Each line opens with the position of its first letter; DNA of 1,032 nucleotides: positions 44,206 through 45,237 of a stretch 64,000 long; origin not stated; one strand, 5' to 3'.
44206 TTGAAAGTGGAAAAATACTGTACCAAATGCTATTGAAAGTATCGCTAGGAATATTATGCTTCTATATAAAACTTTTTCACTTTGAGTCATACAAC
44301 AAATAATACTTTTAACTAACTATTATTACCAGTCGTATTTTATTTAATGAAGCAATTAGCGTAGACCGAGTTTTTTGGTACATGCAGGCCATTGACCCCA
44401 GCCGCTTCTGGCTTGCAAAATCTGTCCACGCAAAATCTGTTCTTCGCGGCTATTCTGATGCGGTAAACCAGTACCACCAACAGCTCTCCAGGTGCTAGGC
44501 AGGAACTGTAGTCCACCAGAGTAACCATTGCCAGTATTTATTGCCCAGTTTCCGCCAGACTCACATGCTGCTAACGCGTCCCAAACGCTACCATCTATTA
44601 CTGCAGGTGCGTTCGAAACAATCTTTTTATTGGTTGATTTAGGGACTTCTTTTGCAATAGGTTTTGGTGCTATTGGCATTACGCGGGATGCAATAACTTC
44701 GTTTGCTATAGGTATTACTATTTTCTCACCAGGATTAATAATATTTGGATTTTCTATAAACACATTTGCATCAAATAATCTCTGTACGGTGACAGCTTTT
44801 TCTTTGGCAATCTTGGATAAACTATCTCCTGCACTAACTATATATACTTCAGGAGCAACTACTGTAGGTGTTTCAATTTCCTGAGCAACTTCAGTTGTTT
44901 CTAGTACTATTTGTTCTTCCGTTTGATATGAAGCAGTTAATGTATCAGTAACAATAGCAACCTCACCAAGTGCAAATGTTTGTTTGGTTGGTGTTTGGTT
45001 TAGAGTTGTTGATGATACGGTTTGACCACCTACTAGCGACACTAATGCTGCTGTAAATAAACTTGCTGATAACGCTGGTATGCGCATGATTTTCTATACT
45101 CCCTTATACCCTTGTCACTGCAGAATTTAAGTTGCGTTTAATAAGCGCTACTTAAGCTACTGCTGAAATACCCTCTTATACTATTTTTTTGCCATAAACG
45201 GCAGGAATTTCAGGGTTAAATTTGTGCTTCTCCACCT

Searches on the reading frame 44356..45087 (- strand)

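Call 26: search_protein_families(library=pfam, proteins=[window:44356-45087:-], max_evalue=0.001)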
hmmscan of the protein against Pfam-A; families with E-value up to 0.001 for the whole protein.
window:44356-45087:- (243 aa): 3 families
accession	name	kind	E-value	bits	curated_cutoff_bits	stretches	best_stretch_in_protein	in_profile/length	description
PF06737.19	Transglycosylas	-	5.7e-28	97.8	27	1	166-236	4-77/77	Transglycosylase-like domain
PF01476.26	LysM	-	4.2e-10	39.9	20.9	1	82-126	1-43/43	LysM domain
PF23473.1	LysM3_LYK4_5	-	0.00016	22.2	29.3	1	82-126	5-47/48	LYK4/5 LysM3 domain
